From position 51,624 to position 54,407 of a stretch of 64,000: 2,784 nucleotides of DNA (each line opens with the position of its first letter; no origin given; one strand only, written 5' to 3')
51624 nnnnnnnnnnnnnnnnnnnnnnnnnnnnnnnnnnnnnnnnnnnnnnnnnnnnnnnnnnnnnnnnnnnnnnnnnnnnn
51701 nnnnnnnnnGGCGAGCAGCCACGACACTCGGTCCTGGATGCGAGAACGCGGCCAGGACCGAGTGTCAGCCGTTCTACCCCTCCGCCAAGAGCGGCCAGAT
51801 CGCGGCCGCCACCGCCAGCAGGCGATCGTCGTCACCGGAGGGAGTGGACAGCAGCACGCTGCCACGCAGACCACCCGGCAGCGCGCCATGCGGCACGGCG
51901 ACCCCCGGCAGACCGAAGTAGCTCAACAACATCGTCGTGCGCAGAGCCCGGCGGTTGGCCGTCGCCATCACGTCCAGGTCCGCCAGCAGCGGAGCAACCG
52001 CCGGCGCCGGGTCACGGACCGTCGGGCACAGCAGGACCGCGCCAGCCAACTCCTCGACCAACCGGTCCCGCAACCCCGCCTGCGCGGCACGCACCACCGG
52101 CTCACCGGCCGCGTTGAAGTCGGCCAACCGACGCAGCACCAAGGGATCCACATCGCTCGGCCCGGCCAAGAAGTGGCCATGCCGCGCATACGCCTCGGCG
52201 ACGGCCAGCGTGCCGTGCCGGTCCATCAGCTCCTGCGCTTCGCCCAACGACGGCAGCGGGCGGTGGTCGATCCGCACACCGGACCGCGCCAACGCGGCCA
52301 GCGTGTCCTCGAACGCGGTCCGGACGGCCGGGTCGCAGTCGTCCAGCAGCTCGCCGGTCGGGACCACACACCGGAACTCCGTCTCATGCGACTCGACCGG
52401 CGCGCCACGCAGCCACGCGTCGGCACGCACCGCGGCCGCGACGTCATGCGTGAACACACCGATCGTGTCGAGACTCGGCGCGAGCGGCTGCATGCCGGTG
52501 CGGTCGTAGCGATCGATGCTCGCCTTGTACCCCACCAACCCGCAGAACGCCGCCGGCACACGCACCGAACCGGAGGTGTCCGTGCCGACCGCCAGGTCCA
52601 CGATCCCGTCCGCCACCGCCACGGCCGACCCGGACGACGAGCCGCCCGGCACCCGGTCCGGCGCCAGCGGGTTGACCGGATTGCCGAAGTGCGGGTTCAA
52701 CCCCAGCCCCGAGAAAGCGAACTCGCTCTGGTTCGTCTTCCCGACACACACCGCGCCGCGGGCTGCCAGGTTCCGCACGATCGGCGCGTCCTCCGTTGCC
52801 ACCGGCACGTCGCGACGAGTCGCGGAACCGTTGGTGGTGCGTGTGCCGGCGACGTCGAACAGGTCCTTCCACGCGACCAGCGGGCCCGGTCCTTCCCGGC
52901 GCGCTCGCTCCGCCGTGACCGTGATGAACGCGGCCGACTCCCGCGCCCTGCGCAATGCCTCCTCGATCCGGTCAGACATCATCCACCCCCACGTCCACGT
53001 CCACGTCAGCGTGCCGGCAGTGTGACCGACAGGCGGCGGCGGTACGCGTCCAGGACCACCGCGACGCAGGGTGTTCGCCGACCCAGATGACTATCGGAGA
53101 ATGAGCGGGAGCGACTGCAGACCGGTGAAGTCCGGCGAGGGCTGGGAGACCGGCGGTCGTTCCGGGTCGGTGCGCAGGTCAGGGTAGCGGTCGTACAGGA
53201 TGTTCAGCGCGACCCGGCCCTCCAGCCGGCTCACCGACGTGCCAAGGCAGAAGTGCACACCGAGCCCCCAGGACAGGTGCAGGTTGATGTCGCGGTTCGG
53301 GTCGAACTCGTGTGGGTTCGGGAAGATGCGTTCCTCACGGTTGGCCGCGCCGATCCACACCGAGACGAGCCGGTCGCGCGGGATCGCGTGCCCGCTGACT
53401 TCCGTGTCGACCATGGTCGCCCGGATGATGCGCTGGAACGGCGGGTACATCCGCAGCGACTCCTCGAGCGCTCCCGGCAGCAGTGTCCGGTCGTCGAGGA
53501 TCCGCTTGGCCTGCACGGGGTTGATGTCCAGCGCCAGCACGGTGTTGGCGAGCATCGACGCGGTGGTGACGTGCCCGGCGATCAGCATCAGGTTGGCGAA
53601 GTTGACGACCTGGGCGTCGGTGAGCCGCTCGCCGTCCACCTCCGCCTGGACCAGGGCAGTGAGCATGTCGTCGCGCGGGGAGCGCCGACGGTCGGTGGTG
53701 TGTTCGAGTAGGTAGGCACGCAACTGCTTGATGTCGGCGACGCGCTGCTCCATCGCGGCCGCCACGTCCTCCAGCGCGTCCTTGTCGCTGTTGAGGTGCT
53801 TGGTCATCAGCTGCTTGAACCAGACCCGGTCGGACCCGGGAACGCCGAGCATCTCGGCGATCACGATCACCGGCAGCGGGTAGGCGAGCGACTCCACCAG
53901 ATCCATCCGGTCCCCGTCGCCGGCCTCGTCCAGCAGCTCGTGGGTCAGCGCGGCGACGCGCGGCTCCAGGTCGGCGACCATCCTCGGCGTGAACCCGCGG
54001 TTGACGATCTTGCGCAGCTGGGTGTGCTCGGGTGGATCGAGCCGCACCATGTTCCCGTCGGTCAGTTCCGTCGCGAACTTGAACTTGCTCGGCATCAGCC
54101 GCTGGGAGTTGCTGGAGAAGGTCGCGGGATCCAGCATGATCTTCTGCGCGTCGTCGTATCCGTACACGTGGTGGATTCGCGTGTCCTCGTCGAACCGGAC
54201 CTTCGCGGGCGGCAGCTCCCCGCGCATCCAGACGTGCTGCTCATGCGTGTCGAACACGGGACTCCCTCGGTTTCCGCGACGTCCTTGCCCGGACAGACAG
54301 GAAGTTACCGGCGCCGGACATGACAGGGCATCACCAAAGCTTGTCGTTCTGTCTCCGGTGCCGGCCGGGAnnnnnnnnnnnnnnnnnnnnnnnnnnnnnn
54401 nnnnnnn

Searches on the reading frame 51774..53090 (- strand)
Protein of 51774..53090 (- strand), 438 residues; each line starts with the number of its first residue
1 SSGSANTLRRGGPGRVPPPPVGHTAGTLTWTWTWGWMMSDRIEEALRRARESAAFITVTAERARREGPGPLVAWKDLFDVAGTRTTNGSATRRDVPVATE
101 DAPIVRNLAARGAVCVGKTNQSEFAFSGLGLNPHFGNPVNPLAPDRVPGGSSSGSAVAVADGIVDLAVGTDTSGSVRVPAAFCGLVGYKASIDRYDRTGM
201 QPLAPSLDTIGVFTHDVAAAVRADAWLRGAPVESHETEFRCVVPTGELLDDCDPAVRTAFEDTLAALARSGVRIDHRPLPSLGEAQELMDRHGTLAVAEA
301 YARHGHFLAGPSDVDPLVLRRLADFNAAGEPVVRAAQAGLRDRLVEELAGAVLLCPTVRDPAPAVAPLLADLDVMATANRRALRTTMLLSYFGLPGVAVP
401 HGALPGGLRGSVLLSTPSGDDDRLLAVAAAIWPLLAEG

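Call 14: search_protein_families(library=pfam, proteins=[window:51774-53090:-])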
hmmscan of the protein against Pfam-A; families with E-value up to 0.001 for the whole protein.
window:51774-53090:- (438 aa): 1 family
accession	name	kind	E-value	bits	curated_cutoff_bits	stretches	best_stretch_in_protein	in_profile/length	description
PF01425.27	Amidase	-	2.9e-59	201.7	27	1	44-425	27-445/445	Amidase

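Call 68: search_protein_families(library=ncbifam, proteins=[window:51774-53090:-], max_evalue=0.00001)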
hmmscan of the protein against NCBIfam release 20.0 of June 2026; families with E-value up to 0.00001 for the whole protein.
window:51774-53090:- (438 aa): 26 families (the best 25 are shown)
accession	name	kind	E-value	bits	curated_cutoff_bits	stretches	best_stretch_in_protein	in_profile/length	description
NF004766.0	PRK06102.1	equivalog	4.5e-109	365.6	559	1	45-434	52-450/455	amidase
NF005460.0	PRK07056.1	subfamily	3.9e-82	276.6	447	1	57-435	64-453/457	amidase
NF004622.0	PRK05962.1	equivalog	5.3e-78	262.7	463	1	52-436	38-429/431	amidase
NF006169.0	PRK08310.1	equivalog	1.8e-71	241.6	391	1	69-431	28-390/395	amidase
NF005688.0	PRK07488.1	equivalog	4.1e-56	190.8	532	1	53-309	59-317/474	indoleacetamide hydrolase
NF006043.0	PRK08186.1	subfamily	9.3e-53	179.5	487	1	63-431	65-444/600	allophanate hydrolase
NF006631.0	PRK09201.1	equivalog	8.6e-49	166.5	461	1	56-430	57-450/466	AtzE family amidohydrolase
TIGR02715.1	amido_AtzE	subfamily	5.1e-48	164.1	425.75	1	48-430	42-443/452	AtzE family amidohydrolase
TIGR02713.1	allophanate_hyd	equivalog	5.5e-46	157.2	511.05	1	68-430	33-408/563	allophanate hydrolase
TIGR00132.1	gatA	equivalog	1.5e-41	142.6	481.1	1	66-220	57-210/466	Asp-tRNA(Asn)/Glu-tRNA(Gln) amidotransferase subunit GatA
NF005687.0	PRK07487.1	subfamily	1e-38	133.3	428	1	42-404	50-426/468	amidase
NF004717.0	PRK06061.1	equivalog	2.2e-34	119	498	1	65-431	79-463/483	amidase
NF005565.0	PRK07235.1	subfamily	8e-33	113.8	545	1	55-218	74-238/506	amidase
NF005899.0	PRK07869.1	equivalog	3.2e-32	111.9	418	1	74-429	81-456/471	amidase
NF004816.0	PRK06170.1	equivalog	3.4e-32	111.7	503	1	42-205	54-211/493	amidase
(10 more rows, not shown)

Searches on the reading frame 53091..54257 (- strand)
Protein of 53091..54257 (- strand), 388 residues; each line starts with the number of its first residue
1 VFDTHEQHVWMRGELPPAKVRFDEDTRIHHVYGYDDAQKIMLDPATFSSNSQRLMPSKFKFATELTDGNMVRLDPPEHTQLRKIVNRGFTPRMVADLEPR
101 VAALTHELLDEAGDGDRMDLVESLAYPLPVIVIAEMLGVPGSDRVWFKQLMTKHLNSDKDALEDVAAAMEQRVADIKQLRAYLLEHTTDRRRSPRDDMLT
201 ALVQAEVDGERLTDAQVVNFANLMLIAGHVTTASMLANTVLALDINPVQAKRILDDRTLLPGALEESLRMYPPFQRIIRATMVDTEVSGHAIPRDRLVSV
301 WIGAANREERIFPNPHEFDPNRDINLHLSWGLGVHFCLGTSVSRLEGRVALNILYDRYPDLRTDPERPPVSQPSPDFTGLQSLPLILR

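Call 3: search_protein_families(library=pfam, proteins=[window:53091-54257:-])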
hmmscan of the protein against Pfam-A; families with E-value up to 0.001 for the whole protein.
window:53091-54257:- (388 aa): 1 family
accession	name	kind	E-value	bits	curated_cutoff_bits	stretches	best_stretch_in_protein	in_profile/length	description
PF00067.27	p450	-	1.9e-28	99.9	22.8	1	26-358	44-432/462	Cytochrome P450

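Call 26: search_solved_structures(query=window:53091-54257:-, max_evalue=1e-40)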
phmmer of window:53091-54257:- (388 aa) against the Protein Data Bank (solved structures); distinct sequences matched with E-value up to 1e-40: 132 (the best 60 are shown).
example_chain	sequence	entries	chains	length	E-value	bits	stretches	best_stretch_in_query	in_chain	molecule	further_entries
4e2p_A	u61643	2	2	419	1.8e-116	392.4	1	4-385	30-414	Cytochrome P450 107B1 (P450CVIIB1)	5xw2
4ggv_A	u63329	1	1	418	5.6e-115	387.5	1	3-385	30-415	Cytochrome P450 superfamily protein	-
5z9i_A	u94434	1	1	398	3.7e-100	338.7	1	3-386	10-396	Putative P450-like enzyme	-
5z9j_A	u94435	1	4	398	1.1e-99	337.1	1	3-386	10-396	Putative P450-like enzyme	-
5vws_A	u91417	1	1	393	5.7e-86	292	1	24-366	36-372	Cytochrome P450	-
7ayx_A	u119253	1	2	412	7.7e-76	258.7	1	22-362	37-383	Cytochrome P450 113A1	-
9vgm_A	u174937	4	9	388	1.2e-73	251.5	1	20-367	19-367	Cytochrome P450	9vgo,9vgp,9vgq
3zkp_A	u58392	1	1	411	3e-73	250.1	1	27-369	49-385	ERYTHROMYCIN C-12 HYDROXYLASE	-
2jjn_A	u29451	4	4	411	3e-73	250.1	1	27-369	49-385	CYTOCHROME P450 113A1 | ERYTHROMYCIN B/D C-12 HYDROXYLASE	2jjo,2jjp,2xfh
2wio_A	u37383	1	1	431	4e-73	249.7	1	26-369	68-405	ERYTHROMYCIN B/D C-12 HYDROXYLASE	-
9vgn_A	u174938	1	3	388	5.4e-73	249.3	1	20-367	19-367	Cytochrome P450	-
7y97_A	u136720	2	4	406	2.4e-70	240.6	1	8-369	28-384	Cytochrome P450 monooxygenase YjiB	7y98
4rm4_A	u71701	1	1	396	8.6e-69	235.5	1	5-362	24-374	Cytochrome P450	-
7y9o_A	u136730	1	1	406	1.8e-68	234.4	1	8-368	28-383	Cytochrome P450 monooxygenase YjiB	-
6gmf_A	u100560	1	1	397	2.2e-68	234.1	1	32-365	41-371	Putative cytochrome P450 hydroxylase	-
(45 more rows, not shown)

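Call 68: search_protein_families(library=ncbifam, proteins=[window:53091-54257:-], max_evalue=0.00001)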
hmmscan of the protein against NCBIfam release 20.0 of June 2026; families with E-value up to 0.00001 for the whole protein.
window:53091-54257:- (388 aa): 9 families
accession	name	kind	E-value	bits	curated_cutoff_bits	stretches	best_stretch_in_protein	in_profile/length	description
NF041177.1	Cyp119_Thmprot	equivalog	4.1e-49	167.3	680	1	25-356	17-338/368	cytochrome P450 Cyp119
TIGR04538.1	P450_cycloAA_1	subfamily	2.5e-44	151.7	500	1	19-364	23-372/395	cytochrome P450, cyclodipeptide synthase-associated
NF045816.1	PentlenlactSyn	equivalog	1.4e-40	139.3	700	1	14-363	25-371/396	pentalenolactone synthase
TIGR04515.1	P450_rel_GT_act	subfamily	1.3e-35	123.5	343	1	67-364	89-365/386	P450-derived glycosyltransferase activator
TIGR04458.1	CYP450_TxtE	equivalog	3.1e-35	121.6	500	1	64-388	78-403/403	4-nitrotryptophan synthase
NF041802.1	P450_SolI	exception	4.4e-27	94.6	850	1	70-361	109-398/424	solanimycin biosynthesis cytochrome P450 SolI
NF050147.1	aminopyruv_ApyO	equivalog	1.1e-16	60.6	525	1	31-343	41-378/444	RiPP biosynthesis cytochrome P450 ApyO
NF045812.1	PentlenOxigase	equivalog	6.5e-11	41.7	800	1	189-356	211-407/444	pentalenene oxygenase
NF051859.1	AlbFlvMonOxTrpSyn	equivalog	5.1e-09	35.2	700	1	171-322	214-382/457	bifunctional albaflavenone monooxygenase/terpene synthase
